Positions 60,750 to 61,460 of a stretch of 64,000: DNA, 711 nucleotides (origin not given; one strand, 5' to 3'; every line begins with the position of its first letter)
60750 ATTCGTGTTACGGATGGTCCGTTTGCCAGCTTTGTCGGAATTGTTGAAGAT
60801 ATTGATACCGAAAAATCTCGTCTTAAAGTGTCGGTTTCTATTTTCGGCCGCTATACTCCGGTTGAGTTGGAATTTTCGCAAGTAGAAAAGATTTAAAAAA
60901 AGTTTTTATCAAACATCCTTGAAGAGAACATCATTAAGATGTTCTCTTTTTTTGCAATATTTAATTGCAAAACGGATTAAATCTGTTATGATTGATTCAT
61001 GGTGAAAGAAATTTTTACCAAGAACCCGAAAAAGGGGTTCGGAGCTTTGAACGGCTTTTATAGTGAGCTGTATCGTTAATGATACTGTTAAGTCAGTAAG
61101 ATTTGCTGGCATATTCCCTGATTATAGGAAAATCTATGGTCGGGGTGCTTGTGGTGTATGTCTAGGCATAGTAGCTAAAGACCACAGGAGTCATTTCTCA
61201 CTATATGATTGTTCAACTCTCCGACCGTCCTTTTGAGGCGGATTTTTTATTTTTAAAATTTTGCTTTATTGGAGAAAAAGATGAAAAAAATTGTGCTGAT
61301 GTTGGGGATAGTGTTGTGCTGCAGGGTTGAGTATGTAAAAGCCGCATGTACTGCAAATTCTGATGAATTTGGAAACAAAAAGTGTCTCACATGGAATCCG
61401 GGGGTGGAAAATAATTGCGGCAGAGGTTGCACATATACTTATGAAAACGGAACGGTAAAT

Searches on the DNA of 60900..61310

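Call 15: search_rna_families(source=window, start=60900, end=61310, threshold=evalue, max_evalue=10, show_alignments=2)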
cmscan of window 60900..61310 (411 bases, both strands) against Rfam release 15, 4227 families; matches with E-value up to 10: 8.
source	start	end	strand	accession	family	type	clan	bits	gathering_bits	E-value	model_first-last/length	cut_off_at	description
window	60926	60971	-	RF00388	Anti-Q_RNA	Gene; antisense;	-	19.2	45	1.4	1-103/103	no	Anti-Q RNA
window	60960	61150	+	RF01470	rli38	Gene; sRNA;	-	17.1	49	7.9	1-150/150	no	Listeria sRNA rli38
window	60916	60996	-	RF03155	TD-1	Cis-reg;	CL00124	16.2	64.5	3.4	1-120/120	no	TD-1 RNA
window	61237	61297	+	RF03315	mir-723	Gene; miRNA;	-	15.8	63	3.6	1-60/60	no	mir-723 microRNA precursor family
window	60919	61005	-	RF01937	mir-2780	Gene; miRNA;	-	15.6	95.5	1.2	1-88/88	no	mir-2780 microRNA precursor family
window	60918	61022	+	RF01934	bxd_6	Gene; lncRNA;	-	13.3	50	5.9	1-93/93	no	Bithoraxoid conserved region 6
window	60927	61016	+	RF02777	OppA_thermometer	Cis-reg; thermoregulator;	-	11.5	290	0.86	1-304/304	no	OppA 5' UTR thermometer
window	61178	61244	+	RF02677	NsiR4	Gene; sRNA;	-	11.2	40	8.3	1-65/65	no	Nitrogen stress-induced RNA 4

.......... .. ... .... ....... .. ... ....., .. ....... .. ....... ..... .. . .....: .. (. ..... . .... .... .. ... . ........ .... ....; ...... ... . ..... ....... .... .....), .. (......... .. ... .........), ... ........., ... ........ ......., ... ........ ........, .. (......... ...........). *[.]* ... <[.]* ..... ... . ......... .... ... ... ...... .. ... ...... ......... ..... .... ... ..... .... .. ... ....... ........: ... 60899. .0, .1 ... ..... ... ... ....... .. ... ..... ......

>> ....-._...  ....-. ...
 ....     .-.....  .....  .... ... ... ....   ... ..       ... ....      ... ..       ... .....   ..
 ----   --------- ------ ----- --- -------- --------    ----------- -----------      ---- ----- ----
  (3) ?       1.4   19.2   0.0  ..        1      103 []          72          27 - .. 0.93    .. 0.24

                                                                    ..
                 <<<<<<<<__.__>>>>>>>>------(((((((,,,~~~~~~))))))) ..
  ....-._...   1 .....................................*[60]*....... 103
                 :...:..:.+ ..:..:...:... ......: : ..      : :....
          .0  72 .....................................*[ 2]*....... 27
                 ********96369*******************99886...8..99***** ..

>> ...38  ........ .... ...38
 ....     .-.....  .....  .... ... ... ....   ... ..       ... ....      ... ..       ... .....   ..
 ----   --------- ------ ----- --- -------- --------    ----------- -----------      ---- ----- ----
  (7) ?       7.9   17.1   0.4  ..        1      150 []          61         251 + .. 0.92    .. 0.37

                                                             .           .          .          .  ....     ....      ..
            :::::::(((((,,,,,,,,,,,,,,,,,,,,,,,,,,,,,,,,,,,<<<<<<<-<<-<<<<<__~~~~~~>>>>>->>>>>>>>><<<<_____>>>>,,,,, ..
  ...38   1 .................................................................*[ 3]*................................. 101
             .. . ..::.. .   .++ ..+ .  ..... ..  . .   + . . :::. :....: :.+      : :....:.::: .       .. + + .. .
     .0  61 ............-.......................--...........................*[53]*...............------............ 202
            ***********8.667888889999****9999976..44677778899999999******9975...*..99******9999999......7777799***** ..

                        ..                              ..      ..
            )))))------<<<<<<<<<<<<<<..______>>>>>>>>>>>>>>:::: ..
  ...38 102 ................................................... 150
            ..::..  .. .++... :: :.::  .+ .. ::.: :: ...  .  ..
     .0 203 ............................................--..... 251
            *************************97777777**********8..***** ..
